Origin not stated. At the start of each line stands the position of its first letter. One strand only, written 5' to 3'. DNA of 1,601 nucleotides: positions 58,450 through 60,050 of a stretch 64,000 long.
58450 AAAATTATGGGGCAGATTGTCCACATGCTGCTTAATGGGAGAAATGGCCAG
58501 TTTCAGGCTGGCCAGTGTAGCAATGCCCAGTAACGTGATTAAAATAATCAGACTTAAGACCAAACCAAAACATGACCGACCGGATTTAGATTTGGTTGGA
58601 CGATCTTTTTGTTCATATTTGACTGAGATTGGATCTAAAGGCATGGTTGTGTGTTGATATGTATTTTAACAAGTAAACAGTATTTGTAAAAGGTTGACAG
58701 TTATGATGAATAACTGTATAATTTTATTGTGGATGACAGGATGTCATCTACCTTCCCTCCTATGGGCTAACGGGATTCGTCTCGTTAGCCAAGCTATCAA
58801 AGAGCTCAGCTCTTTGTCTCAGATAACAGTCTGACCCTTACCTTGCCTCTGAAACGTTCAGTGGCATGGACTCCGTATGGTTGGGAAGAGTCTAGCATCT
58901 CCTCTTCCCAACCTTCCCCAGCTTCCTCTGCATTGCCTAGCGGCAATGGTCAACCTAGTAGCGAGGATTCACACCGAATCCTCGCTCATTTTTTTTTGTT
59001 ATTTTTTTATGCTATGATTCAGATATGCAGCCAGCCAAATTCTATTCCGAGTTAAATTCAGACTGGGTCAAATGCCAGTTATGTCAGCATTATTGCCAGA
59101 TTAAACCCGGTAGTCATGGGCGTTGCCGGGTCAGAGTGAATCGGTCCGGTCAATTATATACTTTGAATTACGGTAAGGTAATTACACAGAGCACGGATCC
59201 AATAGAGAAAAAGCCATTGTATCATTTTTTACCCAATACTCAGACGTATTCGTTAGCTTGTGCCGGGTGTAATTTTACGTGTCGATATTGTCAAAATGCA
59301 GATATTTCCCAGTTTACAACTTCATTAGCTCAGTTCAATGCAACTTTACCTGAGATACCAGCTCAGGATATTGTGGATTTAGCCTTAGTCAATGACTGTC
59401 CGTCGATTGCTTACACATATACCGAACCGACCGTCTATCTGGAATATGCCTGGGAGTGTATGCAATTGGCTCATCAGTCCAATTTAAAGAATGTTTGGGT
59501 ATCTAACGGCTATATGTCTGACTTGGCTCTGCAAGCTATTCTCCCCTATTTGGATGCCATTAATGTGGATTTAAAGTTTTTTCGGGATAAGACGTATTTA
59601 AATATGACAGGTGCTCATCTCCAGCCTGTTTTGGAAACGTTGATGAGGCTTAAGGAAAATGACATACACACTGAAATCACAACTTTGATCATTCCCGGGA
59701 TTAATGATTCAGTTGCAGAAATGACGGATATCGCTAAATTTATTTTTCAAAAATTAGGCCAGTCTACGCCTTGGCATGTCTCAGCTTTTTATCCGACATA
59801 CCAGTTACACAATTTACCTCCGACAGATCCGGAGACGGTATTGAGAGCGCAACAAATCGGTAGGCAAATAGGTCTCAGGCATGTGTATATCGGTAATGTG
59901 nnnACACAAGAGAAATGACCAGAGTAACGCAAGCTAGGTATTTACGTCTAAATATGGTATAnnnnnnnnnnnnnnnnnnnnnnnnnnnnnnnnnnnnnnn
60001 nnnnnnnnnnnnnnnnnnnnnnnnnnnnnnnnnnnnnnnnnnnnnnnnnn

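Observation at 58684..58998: Seven-hairpin leader with its own promoter and terminator upstream of an AmrS-like radical SAM gene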

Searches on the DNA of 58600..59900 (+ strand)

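Call 6: search_rna_families(source=window, start=58600, end=59100, threshold=evalue, max_evalue=10, show_alignments=4)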
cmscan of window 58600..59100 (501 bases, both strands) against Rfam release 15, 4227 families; matches with E-value up to 10: 10.
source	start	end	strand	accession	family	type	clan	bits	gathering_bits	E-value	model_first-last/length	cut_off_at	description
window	58978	59093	-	RF02284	TtnuCD7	Gene; snRNA; snoRNA; CD-box;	-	21.1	90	9.5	1-108/108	no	Tetrahymena snoRNA TtnuCD7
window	58714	58825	-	RF02902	AaHKsRNA22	Gene; sRNA;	-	19.4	39.8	0.27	1-101/101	no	Aggregatibacter sRNA 22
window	58957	59058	+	RF01289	snoR17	Gene; snRNA; snoRNA; CD-box;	-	17.9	60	3.9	1-110/110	no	Small nucleolar RNA snoR17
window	58980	59012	-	RF02068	STnc480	Gene; sRNA;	-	17.9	72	6.8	1-72/72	no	Enterobacterial sRNA STnc480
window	58960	59010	+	RF01581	RUF6-5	Gene; sRNA;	-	17.5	70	0.88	1-156/156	no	Plasmodium RNA of unknown function RUF6-5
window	58878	58995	-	RF00516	ylbH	Cis-reg; leader;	-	17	50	0.31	1-122/122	no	ylbH leader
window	59031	59095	-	RF00184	PVX_3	Cis-reg;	-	16.9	42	0.4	1-54/54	no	Potato virus X cis-acting regulatory element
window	58762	58870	-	RF03109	Thermales-rpoB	Cis-reg;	-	15.4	77.3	1.5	1-89/89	no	Thermales-rpoB RNA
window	58963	59032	+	RF02716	sno_ncR3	Gene; snRNA; snoRNA; CD-box;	-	14.7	88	2.7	1-75/75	no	Small nucleolar RNA ncR3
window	58921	59000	+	RF00236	ctRNA_pGA1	Gene; antisense;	-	12.9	45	8.3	1-79/79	no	ctRNA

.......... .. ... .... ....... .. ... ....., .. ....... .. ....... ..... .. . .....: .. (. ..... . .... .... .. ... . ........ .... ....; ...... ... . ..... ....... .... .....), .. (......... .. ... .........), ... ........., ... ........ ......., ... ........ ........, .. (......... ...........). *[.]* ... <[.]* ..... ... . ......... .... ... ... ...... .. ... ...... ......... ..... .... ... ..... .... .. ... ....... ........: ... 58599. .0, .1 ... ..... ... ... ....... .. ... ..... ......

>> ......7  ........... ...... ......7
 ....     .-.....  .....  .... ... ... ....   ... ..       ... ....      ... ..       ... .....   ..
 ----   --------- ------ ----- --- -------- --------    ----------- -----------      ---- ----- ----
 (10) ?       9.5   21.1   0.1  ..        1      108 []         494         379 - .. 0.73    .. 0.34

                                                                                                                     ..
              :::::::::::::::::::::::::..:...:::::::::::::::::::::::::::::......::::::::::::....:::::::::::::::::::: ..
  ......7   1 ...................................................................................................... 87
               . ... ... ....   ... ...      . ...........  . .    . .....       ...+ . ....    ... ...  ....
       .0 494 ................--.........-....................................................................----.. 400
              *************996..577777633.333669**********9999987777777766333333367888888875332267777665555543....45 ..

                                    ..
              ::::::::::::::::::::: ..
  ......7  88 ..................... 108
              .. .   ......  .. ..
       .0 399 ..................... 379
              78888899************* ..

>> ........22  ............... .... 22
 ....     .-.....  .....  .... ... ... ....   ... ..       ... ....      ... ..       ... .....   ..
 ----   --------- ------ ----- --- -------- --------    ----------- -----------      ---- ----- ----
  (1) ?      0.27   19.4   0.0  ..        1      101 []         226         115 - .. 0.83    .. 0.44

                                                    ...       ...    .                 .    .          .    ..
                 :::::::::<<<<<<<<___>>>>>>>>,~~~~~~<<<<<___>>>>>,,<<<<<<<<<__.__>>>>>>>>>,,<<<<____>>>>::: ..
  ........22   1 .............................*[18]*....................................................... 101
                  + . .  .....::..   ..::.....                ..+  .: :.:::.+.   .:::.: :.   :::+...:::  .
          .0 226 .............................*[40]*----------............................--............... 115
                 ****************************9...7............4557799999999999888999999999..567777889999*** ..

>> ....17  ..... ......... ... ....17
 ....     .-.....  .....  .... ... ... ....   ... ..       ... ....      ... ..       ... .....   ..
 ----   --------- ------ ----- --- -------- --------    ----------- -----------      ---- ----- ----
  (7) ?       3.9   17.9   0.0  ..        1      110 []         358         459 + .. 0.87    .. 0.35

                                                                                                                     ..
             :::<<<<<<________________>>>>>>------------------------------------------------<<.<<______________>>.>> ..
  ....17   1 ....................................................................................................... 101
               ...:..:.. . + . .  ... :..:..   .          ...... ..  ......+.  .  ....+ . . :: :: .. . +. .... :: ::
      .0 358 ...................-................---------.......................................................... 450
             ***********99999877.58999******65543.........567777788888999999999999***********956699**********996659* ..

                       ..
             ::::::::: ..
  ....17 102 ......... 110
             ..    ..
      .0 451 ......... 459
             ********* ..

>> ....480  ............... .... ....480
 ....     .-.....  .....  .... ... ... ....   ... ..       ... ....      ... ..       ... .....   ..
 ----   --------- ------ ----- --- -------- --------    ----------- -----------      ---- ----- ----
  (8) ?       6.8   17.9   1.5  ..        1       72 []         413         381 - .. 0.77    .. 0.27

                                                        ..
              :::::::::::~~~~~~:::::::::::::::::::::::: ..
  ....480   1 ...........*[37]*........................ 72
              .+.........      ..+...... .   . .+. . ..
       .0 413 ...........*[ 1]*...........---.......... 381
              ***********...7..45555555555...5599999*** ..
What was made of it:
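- On C-rich-region sRNAs (RsaE/RoxS type): No Rfam match of any kind appears in the region at E <= 10 other than chance-level hits (call 6).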

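Call 66: search_rna_families(sources=[L086, L093, L095, L097, L100, L094, L089, L090, L091], threshold=gathering)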
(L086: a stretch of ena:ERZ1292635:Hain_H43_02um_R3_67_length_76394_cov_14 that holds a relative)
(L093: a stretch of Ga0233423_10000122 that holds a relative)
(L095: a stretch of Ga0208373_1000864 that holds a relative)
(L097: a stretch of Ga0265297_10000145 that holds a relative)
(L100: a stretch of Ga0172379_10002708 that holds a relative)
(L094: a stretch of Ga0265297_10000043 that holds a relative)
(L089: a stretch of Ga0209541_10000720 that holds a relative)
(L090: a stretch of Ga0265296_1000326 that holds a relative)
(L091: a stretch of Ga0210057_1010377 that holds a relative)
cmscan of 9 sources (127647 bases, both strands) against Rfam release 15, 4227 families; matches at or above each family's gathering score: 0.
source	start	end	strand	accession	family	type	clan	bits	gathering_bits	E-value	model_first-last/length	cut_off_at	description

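Call 83: search_dna_similar(query=window:58680-59024:+, collection=phages, mode=distant, max_evalue=0.01, max_rows=5)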
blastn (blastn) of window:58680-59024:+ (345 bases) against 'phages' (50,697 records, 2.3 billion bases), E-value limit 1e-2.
No match.

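Call 84: search_dna_similar(query=window:58680-59024:+, collection=plasmids, mode=distant, max_evalue=0.01, max_rows=5)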
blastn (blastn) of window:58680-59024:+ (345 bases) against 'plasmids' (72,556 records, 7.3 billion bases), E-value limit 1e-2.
No match.
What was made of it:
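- Tried and rejected: Distant blastn against phage and plasmid collections found nothing (calls 83, 84).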
